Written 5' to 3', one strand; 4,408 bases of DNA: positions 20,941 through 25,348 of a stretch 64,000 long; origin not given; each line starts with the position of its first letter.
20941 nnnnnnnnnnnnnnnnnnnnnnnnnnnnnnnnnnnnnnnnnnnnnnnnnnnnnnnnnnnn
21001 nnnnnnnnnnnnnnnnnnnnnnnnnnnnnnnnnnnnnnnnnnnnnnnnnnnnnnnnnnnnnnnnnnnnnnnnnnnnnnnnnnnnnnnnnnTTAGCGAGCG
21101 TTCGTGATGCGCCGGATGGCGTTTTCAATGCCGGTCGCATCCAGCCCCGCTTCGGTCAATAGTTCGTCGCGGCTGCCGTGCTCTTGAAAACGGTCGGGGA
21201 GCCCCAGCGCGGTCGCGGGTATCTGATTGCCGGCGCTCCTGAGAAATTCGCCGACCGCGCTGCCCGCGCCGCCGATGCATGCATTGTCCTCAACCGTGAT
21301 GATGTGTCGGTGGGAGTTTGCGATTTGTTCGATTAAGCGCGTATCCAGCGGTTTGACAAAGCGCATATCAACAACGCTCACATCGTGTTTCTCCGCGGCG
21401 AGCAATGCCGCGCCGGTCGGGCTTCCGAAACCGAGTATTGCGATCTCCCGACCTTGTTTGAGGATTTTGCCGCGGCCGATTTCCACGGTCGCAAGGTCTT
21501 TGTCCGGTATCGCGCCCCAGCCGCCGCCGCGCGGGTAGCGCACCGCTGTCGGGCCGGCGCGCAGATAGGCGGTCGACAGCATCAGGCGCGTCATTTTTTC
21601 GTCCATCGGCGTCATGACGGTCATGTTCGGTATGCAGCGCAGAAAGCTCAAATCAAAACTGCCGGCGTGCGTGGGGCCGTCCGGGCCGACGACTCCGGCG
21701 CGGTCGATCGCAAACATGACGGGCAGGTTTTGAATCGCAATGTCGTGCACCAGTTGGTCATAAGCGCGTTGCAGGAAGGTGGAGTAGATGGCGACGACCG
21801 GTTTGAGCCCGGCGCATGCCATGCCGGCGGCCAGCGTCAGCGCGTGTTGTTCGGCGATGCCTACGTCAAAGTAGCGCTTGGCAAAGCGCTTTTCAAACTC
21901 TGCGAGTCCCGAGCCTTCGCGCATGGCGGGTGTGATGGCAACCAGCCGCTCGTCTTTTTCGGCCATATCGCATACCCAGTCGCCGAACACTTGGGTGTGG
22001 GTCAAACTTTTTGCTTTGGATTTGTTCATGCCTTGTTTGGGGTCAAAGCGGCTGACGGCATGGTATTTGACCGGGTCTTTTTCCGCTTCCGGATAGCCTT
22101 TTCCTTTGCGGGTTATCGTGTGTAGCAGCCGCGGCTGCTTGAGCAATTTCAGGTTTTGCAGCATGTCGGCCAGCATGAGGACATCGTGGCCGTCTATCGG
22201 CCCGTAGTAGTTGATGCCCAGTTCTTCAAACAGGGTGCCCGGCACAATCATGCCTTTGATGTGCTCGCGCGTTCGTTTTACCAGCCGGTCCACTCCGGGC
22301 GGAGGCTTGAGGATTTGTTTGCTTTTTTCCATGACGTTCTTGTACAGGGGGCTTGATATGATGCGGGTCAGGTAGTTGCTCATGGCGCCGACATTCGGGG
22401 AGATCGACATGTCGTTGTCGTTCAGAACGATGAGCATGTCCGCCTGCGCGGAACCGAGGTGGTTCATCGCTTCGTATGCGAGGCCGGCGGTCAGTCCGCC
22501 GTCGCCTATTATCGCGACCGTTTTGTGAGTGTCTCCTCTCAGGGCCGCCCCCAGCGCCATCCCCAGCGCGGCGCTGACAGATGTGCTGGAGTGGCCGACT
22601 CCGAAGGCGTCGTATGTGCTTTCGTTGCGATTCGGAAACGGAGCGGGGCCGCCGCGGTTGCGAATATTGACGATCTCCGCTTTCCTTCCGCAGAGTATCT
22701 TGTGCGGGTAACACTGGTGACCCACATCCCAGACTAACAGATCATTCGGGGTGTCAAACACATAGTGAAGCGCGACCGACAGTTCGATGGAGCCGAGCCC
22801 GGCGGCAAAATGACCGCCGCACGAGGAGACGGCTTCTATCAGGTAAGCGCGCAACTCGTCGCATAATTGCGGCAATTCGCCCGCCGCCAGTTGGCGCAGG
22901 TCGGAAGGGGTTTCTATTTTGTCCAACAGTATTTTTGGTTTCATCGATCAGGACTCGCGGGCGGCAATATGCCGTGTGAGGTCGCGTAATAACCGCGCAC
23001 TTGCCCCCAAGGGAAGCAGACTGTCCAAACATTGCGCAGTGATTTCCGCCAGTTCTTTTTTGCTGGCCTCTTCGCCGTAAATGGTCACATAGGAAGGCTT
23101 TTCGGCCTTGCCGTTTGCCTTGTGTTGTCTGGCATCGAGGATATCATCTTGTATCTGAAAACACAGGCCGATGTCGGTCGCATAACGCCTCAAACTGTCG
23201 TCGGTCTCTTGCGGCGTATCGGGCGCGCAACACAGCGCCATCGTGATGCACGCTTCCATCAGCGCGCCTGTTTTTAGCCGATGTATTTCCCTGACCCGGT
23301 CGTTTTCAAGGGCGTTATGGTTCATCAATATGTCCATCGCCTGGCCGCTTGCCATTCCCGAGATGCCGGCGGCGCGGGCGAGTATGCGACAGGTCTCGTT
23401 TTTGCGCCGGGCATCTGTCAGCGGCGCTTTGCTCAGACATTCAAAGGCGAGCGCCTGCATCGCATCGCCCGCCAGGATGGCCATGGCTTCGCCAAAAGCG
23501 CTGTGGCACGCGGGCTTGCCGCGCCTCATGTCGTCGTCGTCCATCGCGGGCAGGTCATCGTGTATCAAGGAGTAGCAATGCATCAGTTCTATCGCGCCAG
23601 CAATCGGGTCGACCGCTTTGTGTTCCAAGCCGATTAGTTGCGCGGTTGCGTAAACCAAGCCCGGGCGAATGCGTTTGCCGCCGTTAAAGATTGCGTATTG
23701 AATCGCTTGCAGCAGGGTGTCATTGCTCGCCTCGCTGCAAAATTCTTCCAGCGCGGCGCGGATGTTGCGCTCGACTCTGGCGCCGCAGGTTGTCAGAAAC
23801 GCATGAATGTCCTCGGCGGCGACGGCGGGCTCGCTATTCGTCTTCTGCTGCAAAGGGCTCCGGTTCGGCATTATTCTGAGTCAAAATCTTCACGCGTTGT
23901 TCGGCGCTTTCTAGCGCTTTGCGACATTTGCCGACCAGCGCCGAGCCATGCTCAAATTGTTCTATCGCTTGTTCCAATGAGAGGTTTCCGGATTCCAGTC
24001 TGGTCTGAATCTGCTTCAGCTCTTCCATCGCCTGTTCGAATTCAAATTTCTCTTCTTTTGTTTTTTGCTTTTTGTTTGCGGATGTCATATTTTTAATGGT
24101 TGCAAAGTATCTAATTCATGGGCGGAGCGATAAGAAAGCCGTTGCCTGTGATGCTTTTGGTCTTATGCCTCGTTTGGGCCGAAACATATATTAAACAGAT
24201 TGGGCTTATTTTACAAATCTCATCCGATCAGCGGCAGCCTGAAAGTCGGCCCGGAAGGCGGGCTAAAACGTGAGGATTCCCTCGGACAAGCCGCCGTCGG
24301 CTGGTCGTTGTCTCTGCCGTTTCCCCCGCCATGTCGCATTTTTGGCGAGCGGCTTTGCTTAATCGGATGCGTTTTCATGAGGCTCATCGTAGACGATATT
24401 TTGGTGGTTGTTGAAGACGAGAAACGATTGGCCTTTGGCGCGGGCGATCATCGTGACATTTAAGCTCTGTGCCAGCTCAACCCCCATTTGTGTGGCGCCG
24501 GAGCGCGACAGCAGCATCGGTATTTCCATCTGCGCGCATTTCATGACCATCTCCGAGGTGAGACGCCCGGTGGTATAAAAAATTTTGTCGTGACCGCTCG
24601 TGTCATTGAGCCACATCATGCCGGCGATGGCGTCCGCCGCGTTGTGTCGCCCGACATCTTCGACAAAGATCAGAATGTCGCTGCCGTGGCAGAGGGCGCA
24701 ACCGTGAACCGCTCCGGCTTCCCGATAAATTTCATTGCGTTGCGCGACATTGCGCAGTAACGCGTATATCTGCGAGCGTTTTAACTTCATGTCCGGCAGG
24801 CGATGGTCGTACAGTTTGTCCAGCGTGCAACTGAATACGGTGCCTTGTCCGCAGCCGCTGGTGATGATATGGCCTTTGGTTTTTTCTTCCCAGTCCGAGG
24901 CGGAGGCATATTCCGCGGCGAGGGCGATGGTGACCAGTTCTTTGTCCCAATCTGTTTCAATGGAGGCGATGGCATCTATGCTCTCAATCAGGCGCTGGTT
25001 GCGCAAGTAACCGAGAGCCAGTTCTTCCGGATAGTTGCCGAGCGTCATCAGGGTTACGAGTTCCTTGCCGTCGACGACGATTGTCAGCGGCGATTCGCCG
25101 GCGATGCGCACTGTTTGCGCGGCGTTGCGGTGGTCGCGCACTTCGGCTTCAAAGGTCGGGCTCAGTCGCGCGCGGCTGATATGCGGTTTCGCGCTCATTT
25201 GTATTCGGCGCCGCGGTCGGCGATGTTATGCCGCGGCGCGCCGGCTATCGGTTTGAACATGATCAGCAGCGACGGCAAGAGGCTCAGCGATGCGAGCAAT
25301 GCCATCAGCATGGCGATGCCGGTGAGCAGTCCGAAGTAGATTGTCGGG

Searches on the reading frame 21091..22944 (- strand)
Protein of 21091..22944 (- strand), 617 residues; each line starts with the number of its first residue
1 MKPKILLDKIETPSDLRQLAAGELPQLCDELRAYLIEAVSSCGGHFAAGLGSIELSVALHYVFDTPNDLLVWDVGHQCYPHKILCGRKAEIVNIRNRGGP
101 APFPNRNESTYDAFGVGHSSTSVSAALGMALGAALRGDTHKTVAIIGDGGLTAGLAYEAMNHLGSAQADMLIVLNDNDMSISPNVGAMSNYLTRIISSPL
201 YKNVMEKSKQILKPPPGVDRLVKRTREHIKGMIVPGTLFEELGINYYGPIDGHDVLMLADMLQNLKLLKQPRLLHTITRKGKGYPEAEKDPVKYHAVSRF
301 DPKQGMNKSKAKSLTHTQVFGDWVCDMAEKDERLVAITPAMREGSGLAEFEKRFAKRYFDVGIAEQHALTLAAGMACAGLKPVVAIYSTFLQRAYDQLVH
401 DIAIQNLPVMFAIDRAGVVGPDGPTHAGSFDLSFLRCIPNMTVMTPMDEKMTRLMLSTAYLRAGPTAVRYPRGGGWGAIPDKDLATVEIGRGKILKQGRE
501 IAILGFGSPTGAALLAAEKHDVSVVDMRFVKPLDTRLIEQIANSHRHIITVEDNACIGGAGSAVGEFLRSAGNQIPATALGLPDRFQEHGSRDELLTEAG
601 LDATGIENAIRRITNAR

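Call 10: find_encoding_contigs(protein=window:21091-22944:-, flank=2000, max_places=4)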
Protein window:21091-22944:- (617 aa): no gene with exactly this product is on record in the collection.

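Call 40: find_related_loci(query=window:21091-22944:-, collection=genome_contigs, flank=500)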
Query window:21091-22944:- (617 aa) in genome_contigs; peptide patterns used: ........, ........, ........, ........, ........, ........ (x = any residue, [..] = any of these).
600 stretches matched a pattern (row limit reached: there are more); 599 encode a relative of the query (tblastn E <= 1e-3); the best 80 are kept; 80 distinct loci.
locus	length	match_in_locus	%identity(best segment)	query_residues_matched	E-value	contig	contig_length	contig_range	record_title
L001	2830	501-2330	65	6-617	0e+0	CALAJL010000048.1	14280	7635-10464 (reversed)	MAG: uncultured Gammaproteobacteria bacterium isolate L1_Bin_METABAT__212_1 genome assembly, contig: c_000001020511, who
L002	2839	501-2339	64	6-617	0e+0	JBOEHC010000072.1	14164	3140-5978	MAG: Gammaproteobacteria bacterium isolate PBSgam12 PBS13d_contig_6831, whole genome shotgun sequence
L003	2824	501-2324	62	6-612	0e+0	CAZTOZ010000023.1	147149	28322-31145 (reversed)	MAG TPA_asm: uncultured Thiotrichales bacterium isolate binchicken_co219_185 genome assembly, contig: k141_951752, whole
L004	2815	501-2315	61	7-610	0e+0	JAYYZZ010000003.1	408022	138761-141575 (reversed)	MAG: Pseudomonadota bacterium isolate XB_MAG1171 DB_MAG1171_0003, whole genome shotgun sequence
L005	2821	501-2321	63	6-609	0e+0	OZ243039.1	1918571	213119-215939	MAG: Candidatus Oxydemutatoraceae bacterium isolate 2429231d-f204-4be9-8c17-397346704460 genome assembly, chromosome: 1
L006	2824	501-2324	61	6-610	0e+0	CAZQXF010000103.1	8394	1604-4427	MAG TPA_asm: uncultured Thiotrichales bacterium isolate SRP163575_co1_395 genome assembly, contig: NODE_18582_length_839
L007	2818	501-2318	60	6-611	0e+0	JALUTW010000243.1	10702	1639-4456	MAG: Chromatiales bacterium isolate 128-326_maxbin2_scaf2bin.045 128-326_scaffold_3054_c1, whole genome shotgun sequence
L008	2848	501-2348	58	1-615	0e+0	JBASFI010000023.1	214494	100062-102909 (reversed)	MAG: Azonexus sp. isolate MFD03500_ilm_asm_bin9 k127_4286, whole genome shotgun sequence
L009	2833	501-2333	58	6-615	0e+0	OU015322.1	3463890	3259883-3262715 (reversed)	MAG: uncultured Rhodocyclaceae bacterium isolate DEC001_d71 genome assembly, chromosome: contig1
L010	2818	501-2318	59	6-611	0e+0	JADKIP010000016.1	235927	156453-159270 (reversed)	MAG: Candidatus Dechloromonas phosphorivorans isolate Skiv_18-Q3-R9-52_MAXAC.078_sub tig00287343-10-2356200, whole genom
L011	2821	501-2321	59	6-610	0e+0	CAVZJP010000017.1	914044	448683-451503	MAG: uncultured Gammaproteobacteria bacterium isolate MFD05521.bin.1.80 genome assembly, contig: contig_3030, whole geno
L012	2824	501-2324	61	6-610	0e+0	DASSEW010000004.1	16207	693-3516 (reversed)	MAG TPA_asm: Rhodanobacteraceae bacterium isolate SMAG_U988 k141_132498, whole genome shotgun sequence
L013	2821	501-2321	62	6-611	0e+0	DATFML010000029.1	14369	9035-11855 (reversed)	MAG TPA_asm: Gammaproteobacteria bacterium isolate SMAG_U9224 k141_1729, whole genome shotgun sequence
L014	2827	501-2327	59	6-612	0e+0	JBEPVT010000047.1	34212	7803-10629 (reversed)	MAG: Gammaproteobacteria bacterium isolate 22E.semibin_refined.153_sub NODE_1056_length_34212_cov_9.293088, whole genome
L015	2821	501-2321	56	6-612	0e+0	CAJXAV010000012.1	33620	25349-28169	MAG TPA_asm: uncultured Gammaproteobacteria bacterium isolate ERR598965_bin.33_MetaBAT_v2.12.1_MAG genome assembly, cont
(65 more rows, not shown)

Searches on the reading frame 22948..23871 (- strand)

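Call 22: search_protein_families(library=pfam, proteins=[window:22948-23871:-], max_evalue=0.00001)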
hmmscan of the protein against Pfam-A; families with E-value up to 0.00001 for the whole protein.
window:22948-23871:- (307 aa): 1 family
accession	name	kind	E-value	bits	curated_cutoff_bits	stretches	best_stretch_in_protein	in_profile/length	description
PF00348.22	polyprenyl_synt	-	6.9e-50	170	27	1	52-271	3-223/251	Polyprenyl synthetase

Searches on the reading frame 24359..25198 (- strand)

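Call 22: search_protein_families(library=pfam, proteins=[window:24359-25198:-], max_evalue=0.00001)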
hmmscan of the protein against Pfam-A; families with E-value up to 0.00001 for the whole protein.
window:24359-25198:- (279 aa): 1 family
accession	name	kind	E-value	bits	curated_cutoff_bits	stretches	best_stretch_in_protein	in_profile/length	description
PF02634.21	FdhD-NarQ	-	5.8e-75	252.5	27.2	1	34-268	2-236/237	FdhD/NarQ family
